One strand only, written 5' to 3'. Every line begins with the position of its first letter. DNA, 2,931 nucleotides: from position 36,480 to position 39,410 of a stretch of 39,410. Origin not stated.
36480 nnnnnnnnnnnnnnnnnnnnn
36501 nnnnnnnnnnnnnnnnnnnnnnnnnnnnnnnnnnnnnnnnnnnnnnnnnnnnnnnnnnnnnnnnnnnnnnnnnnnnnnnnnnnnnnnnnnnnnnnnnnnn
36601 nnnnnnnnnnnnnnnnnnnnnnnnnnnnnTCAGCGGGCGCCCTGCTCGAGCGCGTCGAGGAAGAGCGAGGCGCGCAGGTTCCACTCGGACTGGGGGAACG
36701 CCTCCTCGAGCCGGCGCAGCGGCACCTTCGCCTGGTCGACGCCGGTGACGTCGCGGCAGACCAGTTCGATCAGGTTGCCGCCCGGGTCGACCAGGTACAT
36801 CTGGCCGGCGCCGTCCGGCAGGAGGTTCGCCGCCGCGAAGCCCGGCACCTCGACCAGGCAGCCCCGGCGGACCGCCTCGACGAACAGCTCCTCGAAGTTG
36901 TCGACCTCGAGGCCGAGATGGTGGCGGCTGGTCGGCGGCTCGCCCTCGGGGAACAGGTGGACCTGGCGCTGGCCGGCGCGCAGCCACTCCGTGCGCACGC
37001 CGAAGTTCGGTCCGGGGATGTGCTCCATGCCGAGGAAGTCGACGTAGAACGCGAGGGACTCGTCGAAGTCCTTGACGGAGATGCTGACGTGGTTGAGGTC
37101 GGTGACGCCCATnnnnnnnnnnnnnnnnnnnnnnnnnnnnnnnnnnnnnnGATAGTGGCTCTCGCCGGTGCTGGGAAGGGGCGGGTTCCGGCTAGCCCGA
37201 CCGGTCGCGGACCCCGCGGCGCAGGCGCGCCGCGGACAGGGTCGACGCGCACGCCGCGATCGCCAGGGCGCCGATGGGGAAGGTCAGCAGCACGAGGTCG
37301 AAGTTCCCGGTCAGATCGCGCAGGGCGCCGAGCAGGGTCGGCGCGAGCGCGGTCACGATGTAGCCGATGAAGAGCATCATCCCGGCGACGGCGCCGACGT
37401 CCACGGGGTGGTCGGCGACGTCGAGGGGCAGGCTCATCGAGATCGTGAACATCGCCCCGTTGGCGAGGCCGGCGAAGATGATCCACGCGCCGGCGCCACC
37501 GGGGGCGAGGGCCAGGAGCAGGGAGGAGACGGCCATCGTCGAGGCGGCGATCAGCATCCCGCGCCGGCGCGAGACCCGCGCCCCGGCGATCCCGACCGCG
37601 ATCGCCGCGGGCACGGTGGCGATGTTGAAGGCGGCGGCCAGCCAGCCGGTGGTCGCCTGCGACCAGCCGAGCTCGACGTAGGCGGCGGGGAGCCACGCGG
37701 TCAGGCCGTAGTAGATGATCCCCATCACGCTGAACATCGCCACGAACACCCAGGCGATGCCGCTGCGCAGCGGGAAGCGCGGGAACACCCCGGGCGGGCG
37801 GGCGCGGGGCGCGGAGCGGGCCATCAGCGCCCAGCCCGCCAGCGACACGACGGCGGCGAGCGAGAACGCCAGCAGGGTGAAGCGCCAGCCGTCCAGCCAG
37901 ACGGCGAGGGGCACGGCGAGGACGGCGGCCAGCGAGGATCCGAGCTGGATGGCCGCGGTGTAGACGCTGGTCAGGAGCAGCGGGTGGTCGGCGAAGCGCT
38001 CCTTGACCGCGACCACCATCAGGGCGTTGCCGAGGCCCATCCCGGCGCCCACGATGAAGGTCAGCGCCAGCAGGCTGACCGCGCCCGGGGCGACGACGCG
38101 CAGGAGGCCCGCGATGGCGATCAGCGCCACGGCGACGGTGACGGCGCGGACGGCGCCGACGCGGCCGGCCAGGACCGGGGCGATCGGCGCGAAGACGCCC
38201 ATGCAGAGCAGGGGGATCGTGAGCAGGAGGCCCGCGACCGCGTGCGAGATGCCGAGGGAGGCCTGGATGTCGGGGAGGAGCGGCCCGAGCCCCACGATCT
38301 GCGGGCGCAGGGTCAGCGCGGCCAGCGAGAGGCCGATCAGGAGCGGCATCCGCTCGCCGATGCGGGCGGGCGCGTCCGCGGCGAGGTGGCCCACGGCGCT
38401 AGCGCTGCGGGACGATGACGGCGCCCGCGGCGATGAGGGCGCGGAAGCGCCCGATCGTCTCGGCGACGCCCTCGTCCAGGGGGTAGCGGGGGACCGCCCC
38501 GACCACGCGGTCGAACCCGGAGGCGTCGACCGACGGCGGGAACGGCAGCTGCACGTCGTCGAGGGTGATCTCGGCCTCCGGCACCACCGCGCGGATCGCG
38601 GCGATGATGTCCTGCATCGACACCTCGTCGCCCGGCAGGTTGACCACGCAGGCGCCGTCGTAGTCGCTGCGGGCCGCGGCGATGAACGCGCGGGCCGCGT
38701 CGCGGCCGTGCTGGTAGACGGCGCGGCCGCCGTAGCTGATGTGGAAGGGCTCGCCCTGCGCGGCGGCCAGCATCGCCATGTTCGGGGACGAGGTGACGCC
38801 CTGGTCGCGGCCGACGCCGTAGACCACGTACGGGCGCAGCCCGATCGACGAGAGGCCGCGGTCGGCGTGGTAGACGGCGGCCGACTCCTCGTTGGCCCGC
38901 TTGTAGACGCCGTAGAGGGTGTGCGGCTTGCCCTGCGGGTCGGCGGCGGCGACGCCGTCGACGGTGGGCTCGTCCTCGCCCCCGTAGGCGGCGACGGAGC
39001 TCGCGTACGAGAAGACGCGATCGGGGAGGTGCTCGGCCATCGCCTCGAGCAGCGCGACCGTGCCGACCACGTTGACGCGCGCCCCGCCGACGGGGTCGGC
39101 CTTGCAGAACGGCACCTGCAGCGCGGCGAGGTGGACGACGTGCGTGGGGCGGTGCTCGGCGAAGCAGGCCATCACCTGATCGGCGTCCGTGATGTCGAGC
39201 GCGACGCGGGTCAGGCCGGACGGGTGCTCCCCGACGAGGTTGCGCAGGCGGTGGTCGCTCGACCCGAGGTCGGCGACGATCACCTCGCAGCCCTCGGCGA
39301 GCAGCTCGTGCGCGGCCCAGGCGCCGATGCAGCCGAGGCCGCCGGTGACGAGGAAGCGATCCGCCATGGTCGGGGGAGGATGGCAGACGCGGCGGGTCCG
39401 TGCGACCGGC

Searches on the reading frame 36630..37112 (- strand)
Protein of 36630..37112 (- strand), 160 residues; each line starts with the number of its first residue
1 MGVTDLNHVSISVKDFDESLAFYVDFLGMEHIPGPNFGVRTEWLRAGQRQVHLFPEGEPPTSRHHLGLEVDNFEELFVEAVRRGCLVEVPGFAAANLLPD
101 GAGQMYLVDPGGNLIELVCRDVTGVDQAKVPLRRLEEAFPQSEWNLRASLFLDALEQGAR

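Call 11: search_protein_families(library=pfam, proteins=[window:36630-37112:-])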
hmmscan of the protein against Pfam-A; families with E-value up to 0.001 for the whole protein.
window:36630-37112:- (160 aa): 3 families
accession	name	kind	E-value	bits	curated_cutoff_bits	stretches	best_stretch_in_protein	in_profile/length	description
PF00903.31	Glyoxalase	-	6.3e-11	43.2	20.6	1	6-117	2-121/121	Glyoxalase/Bleomycin resistance protein/Dioxygenase superfamily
PF18029.7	Glyoxalase_6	-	0.00035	21.6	23.6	1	9-117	2-105/106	Glyoxalase-like domain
PF13669.12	Glyoxalase_4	-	0.00035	21.2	27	0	7-85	1-91/109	Glyoxalase/Bleomycin resistance protein/Dioxygenase superfamily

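Call 29: search_protein_families(library=ncbifam, proteins=[window:36630-37112:-], max_evalue=0.00001)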
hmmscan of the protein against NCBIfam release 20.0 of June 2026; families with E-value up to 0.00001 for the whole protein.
window:36630-37112:- (160 aa): 4 families
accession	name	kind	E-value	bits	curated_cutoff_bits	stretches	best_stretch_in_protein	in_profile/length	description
NF000495.1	FosK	exception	3.3e-07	30.2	280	1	3-123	2-115/132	fosfomycin resistance glutathione transferase FosK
TIGR03211.1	catechol_2_3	equivalog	1.2e-06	28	320.2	0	2-31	1-30/303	catechol 2,3-dioxygenase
NF000494.1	FosF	exception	1.7e-06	28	280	1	3-121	2-113/132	fosfomycin resistance glutathione transferase FosF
NF000496.2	Fos_GSH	equivalog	9.1e-06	25.8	180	0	4-47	3-50/136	fosfomycin resistance glutathione transferase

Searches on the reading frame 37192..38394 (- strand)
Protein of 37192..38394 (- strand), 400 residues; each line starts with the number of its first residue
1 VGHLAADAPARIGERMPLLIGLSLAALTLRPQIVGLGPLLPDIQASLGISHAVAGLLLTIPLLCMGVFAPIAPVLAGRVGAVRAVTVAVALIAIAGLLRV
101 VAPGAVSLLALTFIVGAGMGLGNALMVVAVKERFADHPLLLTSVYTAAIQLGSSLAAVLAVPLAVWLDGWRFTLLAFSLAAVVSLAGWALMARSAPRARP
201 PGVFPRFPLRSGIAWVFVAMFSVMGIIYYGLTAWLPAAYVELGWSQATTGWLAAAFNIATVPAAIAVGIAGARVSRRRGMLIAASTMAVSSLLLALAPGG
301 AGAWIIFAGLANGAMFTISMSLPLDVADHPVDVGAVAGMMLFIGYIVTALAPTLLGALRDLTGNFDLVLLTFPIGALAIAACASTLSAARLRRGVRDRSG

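Call 11: search_protein_families(library=pfam, proteins=[window:37192-38394:-])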
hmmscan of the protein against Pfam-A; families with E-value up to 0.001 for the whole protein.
window:37192-38394:- (400 aa): 2 families
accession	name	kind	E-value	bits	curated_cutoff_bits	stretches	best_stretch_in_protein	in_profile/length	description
PF07690.21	MFS_1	-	1.6e-32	113.3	33.4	2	33-351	12-346/347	Major Facilitator Superfamily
PF00083.30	Sugar_tr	-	0.00011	21.7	22.3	1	245-309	44-108/452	Sugar (and other) transporter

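Call 29: search_protein_families(library=ncbifam, proteins=[window:37192-38394:-], max_evalue=0.00001)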
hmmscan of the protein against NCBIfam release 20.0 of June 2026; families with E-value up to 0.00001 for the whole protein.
window:37192-38394:- (400 aa): 4 families
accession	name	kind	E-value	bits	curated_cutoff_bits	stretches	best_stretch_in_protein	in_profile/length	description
TIGR00896.1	CynX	subfamily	4e-62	210.4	406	1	18-366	1-353/355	CynX/NimT family MFS transporter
NF007256.0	PRK09705.1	subfamily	2.4e-44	151.9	312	1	17-374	9-368/393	cyanate transporter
TIGR00895.1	2A0115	subfamily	2.7e-10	39.8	418.55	1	36-185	36-182/398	aromatic acid/H+ symport family MFS transporter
TIGR00881.1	2A0104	subfamily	5.7e-06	25.6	407.75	0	40-191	18-171/379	phosphoglycerate transporter protein PgtP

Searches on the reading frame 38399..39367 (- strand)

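Call 11: search_protein_families(library=pfam, proteins=[window:38399-39367:-])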
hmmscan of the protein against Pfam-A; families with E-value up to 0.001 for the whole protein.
window:38399-39367:- (322 aa): 8 families
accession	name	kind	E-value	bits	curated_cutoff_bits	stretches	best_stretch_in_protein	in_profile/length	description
PF01370.27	Epimerase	-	6.3e-35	121.2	20.9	1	6-235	2-228/240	NAD dependent epimerase/dehydratase family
PF16363.11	GDP_Man_Dehyd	-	2e-25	90.4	27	1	6-255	1-259/332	GDP-mannose 4,6 dehydratase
PF01073.25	3Beta_HSD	-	2.7e-11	43.4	22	1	6-197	1-196/280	3-beta hydroxysteroid dehydrogenase/isomerase family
PF02719.21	Polysacc_synt_2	-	2.1e-09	37.4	20.2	1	6-112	2-117/293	Polysaccharide biosynthesis protein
PF04321.23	RmlD_sub_bind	-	7.7e-08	32.2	27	1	5-165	3-138/287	RmlD substrate binding domain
PF00106.31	adh_short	-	1.5e-05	25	26.6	1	6-71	4-70/195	short chain dehydrogenase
PF08659.16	KR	-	2.8e-05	24.5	22.6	1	5-128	3-140/180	KR domain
PF13561.12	adh_short_C2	-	4.6e-05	23.6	27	1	14-72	8-65/236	Enoyl-(Acyl carrier protein) reductase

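Call 29: search_protein_families(library=ncbifam, proteins=[window:38399-39367:-], max_evalue=0.00001)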
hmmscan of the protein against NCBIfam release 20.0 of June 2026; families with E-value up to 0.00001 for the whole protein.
window:38399-39367:- (322 aa): 15 families
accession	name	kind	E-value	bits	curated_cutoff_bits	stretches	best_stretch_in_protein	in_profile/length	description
TIGR01179.1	galE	equivalog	1.5e-19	70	262.3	1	5-191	2-185/332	UDP-glucose 4-epimerase GalE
NF043036.1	ErythonDh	equivalog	7.4e-17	61.5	325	1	5-264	3-268/321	D-erythronate dehydrogenase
TIGR01181.1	dTDP_gluc_dehyt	equivalog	1e-12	47.8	365.1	1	5-306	2-309/321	dTDP-glucose 4,6-dehydratase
TIGR03466.1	HpnA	hypoth_equivalog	3.4e-12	45.9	367.65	1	5-264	3-248/327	hopanoid-associated sugar epimerase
TIGR04180.1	EDH_00030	hypoth_equivalog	1.9e-11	43.6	475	1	6-271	2-266/297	NAD-dependent 4,6-dehydratase LegB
TIGR02197.1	heptose_epim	equivalog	3.6e-11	42.8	274.6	1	6-185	2-173/316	ADP-glyceromanno-heptose 6-epimerase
NF007956.0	PRK10675.1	subfamily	4.4e-11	42.5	394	1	4-161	2-158/338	UDP-glucose 4-epimerase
TIGR02622.1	CDP_4_6_dhtase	equivalog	3.5e-10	39.6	278.45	1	4-114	6-119/352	CDP-glucose 4,6-dehydratase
NF011728.1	PRK15181.1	equivalog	9.9e-10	37.9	760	1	3-190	16-203/348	Vi polysaccharide biosynthesis UDP-N-acetylglucosaminuronic acid C-4 epimerase TviC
NF042422.1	oxyalk_red_OleD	equivalog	2.6e-09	36.9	580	1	4-190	2-176/329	2-alkyl-3-oxoalkanoate reductase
NF005449.0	PRK07041.1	equivalog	3.3e-08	33.7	257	1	3-82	8-88/240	SDR family oxidoreductase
NF005539.0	PRK07201.1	equivalog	6.4e-07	28.5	549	1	4-182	2-177/657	SDR family oxidoreductase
NF007582.0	PRK10217.1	equivalog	2e-06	27.1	698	1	4-110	3-112/355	dTDP-glucose 4,6-dehydratase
NF006195.0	PRK08324.2-3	equivalog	2.8e-06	25.8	931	1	6-72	429-497/678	bifunctional aldolase/short-chain dehydrogenase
NF006619.0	PRK09186.1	equivalog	4e-06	26.6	255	1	5-94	7-99/256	oxidoreductase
